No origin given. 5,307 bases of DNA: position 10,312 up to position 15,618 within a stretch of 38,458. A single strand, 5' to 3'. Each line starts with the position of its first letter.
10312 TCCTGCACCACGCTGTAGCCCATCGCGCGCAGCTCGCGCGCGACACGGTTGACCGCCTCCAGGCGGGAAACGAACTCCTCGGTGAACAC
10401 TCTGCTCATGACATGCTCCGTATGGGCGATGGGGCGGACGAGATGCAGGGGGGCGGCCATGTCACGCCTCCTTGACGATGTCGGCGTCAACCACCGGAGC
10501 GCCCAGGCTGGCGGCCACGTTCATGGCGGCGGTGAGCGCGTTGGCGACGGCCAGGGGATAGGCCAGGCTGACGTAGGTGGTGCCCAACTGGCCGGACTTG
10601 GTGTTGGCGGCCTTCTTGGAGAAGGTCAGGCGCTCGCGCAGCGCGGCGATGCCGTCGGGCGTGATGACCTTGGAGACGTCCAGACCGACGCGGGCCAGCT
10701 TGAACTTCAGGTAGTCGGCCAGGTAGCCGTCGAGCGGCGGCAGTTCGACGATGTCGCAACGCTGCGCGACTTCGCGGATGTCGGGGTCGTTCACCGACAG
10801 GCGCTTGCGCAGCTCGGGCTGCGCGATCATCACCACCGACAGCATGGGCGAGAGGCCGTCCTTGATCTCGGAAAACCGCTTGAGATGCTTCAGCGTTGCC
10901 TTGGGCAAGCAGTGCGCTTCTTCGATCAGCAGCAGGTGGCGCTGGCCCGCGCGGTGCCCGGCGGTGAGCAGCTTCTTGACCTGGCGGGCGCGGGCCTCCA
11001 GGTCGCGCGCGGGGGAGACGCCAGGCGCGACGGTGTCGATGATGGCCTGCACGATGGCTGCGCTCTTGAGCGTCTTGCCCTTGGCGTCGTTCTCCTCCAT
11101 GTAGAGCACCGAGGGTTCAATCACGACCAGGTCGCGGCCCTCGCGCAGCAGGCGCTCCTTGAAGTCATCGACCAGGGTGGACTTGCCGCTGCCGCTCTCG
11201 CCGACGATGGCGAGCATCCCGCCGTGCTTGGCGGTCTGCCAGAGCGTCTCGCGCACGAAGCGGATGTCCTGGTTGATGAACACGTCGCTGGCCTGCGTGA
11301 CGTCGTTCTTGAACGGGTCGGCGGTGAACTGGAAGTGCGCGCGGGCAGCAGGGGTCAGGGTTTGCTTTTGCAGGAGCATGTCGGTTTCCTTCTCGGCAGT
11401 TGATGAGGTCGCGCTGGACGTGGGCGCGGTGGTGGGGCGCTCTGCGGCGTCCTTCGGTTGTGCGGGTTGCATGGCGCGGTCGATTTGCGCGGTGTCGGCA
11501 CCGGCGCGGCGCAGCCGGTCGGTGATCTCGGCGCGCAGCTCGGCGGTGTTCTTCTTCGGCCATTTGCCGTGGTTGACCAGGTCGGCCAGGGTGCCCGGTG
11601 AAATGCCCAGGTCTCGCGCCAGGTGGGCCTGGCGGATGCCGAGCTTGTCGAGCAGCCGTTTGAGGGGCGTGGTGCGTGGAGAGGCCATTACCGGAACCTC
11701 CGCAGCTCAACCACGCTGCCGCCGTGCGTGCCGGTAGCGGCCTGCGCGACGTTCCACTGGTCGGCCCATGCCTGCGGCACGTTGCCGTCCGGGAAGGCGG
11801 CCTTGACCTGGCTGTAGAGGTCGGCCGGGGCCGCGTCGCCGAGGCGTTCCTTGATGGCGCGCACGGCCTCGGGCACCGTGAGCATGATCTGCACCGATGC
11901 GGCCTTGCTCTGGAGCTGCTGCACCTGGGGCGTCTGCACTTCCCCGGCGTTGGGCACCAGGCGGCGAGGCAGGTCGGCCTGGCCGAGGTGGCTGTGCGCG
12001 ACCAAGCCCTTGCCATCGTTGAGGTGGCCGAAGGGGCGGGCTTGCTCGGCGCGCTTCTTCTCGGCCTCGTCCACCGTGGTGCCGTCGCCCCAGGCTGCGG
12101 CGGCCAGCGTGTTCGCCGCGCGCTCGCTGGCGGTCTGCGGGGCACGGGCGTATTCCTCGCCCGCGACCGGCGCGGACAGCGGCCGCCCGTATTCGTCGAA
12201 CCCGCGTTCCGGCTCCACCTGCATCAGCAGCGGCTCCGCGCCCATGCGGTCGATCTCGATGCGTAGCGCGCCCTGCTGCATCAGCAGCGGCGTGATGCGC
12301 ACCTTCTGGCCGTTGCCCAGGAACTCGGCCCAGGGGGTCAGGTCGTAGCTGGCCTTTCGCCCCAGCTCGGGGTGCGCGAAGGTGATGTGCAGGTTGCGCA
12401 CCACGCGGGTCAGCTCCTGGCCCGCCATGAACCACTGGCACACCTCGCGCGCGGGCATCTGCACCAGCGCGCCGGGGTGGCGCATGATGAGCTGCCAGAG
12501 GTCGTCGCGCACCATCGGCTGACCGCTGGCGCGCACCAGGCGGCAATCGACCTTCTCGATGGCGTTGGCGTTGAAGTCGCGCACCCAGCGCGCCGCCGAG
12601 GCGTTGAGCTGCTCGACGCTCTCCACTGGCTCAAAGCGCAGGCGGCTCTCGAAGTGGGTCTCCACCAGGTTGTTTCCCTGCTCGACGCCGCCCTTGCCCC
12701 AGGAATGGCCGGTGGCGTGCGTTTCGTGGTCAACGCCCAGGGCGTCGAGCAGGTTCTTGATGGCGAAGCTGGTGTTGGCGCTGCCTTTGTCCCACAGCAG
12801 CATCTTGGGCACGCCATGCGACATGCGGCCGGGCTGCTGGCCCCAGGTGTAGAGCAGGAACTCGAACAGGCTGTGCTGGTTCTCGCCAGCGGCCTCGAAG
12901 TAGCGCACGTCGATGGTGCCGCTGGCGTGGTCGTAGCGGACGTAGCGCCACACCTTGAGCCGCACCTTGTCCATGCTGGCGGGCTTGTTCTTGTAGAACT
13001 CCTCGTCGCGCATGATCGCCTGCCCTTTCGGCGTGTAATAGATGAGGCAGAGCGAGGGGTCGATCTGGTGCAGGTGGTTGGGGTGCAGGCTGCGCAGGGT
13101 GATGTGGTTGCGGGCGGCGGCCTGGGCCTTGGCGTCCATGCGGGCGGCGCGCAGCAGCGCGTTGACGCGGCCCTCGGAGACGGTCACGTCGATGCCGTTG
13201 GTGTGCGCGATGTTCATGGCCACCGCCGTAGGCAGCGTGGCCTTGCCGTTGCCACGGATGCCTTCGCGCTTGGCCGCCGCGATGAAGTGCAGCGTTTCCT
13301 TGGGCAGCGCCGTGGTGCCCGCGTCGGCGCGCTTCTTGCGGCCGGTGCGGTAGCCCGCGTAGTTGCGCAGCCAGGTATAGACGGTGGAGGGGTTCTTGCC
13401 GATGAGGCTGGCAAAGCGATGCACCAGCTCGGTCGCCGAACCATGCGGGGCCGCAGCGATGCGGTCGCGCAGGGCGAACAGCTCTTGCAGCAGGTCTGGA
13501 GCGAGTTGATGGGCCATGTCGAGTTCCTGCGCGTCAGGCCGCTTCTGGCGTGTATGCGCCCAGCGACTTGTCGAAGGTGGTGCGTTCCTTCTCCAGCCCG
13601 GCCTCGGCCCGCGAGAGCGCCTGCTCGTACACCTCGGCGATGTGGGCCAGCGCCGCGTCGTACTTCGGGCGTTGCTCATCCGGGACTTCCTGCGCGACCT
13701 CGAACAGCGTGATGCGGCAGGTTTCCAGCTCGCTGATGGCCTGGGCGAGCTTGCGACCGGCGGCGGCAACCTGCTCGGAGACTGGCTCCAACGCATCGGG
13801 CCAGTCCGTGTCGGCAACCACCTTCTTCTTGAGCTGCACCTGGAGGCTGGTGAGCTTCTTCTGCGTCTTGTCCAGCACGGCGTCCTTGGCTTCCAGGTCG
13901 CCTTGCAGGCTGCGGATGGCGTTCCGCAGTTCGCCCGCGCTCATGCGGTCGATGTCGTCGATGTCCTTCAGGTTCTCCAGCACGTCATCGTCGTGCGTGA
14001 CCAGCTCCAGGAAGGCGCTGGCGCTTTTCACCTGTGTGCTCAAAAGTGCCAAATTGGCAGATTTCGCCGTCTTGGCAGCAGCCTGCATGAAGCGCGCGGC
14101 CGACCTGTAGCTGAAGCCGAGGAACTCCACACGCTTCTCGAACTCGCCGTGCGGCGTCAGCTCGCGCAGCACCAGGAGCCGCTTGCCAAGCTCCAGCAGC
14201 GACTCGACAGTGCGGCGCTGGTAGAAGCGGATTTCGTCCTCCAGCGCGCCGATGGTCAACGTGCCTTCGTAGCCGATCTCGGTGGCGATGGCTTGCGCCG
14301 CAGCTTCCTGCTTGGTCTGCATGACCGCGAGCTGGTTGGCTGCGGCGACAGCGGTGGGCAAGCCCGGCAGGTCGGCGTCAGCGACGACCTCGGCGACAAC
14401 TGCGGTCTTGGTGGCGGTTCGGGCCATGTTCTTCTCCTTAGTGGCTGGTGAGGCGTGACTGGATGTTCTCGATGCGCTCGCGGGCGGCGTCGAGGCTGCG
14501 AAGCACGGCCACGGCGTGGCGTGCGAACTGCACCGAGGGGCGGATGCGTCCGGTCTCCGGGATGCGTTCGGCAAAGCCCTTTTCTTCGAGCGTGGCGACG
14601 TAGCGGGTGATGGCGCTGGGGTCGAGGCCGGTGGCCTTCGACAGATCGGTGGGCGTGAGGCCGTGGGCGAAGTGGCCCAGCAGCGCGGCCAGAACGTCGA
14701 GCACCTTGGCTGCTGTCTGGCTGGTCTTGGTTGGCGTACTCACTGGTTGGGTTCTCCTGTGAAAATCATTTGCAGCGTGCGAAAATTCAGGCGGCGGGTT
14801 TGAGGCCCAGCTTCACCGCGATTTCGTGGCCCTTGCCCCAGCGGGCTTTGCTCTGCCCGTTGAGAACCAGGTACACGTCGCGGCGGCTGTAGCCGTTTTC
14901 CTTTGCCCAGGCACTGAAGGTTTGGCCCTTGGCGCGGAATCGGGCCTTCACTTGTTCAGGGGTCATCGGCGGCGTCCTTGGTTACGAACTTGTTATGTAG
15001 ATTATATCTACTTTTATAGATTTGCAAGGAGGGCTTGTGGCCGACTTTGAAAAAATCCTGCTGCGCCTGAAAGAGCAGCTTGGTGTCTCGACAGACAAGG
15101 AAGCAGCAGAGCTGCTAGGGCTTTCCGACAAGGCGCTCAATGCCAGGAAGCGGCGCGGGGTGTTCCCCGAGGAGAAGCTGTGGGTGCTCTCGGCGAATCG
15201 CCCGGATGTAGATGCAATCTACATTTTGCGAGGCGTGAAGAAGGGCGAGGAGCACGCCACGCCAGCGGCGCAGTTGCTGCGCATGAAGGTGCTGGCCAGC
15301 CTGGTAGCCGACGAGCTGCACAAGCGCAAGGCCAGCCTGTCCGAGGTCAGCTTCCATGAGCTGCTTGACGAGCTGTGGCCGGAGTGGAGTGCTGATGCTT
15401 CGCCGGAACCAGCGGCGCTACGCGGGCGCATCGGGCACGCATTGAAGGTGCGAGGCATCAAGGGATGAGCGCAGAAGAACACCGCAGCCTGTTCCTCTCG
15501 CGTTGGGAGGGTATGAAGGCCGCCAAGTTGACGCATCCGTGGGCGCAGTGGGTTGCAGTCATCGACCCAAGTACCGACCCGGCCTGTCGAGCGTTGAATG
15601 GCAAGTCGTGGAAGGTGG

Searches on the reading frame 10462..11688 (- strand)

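Call 42: search_protein_families(library=pfam, proteins=[window:10462-11688:-], max_evalue=0.01)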
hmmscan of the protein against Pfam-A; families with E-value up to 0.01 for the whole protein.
window:10462-11688:- (408 aa): 12 families
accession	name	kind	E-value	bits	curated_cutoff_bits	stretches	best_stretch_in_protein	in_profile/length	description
PF13401.12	AAA_22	-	3e-17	63.6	27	1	154-297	3-130/130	AAA domain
PF13191.12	AAA_16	-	9.2e-07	29.9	32.6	1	143-276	10-159/167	AAA ATPase domain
PF13555.12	AAA_29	-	1.2e-05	25.4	27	1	148-175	15-41/61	P-loop containing region of AAA domain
PF00005.33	ABC_tran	-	0.00017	22.6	25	1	152-177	7-32/137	ABC transporter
PF13604.12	AAA_30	-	0.00061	20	27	1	152-269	13-108/191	AAA domain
PF01381.28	HTH_3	-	0.00087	19.7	23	1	9-49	1-41/55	Helix-turn-helix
PF05621.17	TniB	-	0.0018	18.2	22.4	1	158-270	37-140/189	Bacterial TniB protein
PF13443.12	HTH_26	-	0.0023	18.6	22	1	9-39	2-32/63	Cro/C1-type HTH DNA-binding domain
PF13476.12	AAA_23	-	0.009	17.1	27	0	138-174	11-37/201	AAA domain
PF03308.22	MeaB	-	0.0091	15.5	23.1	0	151-190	28-67/273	Methylmalonyl Co-A mutase-associated GTPase MeaB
PF03193.22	RsgA_GTPase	-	0.0096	16.2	30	0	148-179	99-129/174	RsgA GTPase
PF24883.2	NPHP3_N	-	0.01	16.5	24.8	0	150-218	15-77/164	Nephrocystin 3, N-terminal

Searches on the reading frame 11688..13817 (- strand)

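Call 42: search_protein_families(library=pfam, proteins=[window:11688-13817:-], max_evalue=0.01)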
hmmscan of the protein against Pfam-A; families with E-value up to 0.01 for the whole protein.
window:11688-13817:- (709 aa): 1 family
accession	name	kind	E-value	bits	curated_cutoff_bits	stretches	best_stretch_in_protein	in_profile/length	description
PF00665.32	rve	-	0.0036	18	32.6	1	331-371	65-101/102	Integrase core domain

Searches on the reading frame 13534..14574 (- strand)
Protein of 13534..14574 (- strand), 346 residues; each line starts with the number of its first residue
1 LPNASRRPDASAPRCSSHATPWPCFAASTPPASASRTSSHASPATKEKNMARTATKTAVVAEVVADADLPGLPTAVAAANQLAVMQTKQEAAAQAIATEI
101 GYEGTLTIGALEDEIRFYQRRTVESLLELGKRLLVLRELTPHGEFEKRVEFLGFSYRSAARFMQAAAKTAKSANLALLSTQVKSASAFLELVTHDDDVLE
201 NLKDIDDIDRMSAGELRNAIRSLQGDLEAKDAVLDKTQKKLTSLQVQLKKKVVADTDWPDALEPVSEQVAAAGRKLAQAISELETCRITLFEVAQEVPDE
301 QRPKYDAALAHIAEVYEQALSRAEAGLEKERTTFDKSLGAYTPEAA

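Call 42: search_protein_families(library=pfam, proteins=[window:13534-14574:-], max_evalue=0.01)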
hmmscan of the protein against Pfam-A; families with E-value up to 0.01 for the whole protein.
window:13534-14574:- (346 aa): 2 families
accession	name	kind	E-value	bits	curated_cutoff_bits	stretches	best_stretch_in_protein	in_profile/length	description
PF11300.13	DUF3102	-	0.00014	22.6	24.4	1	122-221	21-127/129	Protein of unknown function (DUF3102)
PF10174.14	Cast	-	0.0086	14.8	29.1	1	63-251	513-688/766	RIM-binding protein of the cytomatrix active zone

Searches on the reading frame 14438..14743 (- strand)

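Call 10: search_protein_families(library=pfam, proteins=[window:14438-14743:-], max_evalue=0.01)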
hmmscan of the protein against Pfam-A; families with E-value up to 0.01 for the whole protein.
window:14438-14743:- (101 aa): 13 families
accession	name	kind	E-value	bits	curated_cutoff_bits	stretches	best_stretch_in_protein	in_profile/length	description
PF09339.16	HTH_IclR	-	1.1e-10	41.5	22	1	11-60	2-50/52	IclR helix-turn-helix domain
PF12802.13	MarR_2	-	2e-09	37.9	27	1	15-63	8-57/61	MarR family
PF01047.28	MarR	-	2.2e-06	27.9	24.6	1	28-63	17-52/59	MarR family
PF13412.12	HTH_24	-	3e-06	27.1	21.9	1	28-57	17-46/48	Winged helix-turn-helix DNA-binding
PF01978.25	TrmB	-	0.00016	21.9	25.6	1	17-64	13-58/68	Sugar-specific transcriptional regulator TrmB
PF13560.12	HTH_31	-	0.00036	21.2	27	0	26-49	12-35/64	Helix-turn-helix domain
PF25213.1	HVO_A0261_N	-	0.00076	19.7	35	1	18-63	17-59/86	HVO_A0261 N-terminal domain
PF01726.22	LexA_DNA_bind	-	0.0011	19.1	23.7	1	12-66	9-64/65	LexA DNA binding domain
PF01022.26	HTH_5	-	0.0024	18.2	22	1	29-59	16-46/47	Bacterial regulatory protein, arsR family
PF08279.18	HTH_11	-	0.0029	17.9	25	1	16-57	4-44/55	HTH domain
PF13551.12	HTH_29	-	0.0033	17.9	28.1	1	26-58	9-42/64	Winged helix-turn helix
PF01381.28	HTH_3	-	0.0051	17.3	23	0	26-49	7-30/55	Helix-turn-helix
PF04182.18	B-block_TFIIIC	-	0.0056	17.1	22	1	27-61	17-51/73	B-block binding subunit of TFIIIC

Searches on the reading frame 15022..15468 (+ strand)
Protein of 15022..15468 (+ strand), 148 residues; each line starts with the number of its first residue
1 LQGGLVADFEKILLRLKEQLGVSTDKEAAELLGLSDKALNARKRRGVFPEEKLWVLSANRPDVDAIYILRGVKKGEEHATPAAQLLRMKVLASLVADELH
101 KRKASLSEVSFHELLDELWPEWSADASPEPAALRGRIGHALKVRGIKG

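Call 10: search_protein_families(library=pfam, proteins=[window:15022-15468:+], max_evalue=0.01)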
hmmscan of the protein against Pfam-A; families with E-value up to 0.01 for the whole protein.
window:15022-15468:+ (148 aa): 1 family
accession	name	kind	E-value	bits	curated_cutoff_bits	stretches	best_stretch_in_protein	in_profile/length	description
PF07022.19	Phage_CI_repr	-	0.00017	22.3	22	1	13-53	3-43/65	Bacteriophage CI repressor helix-turn-helix domain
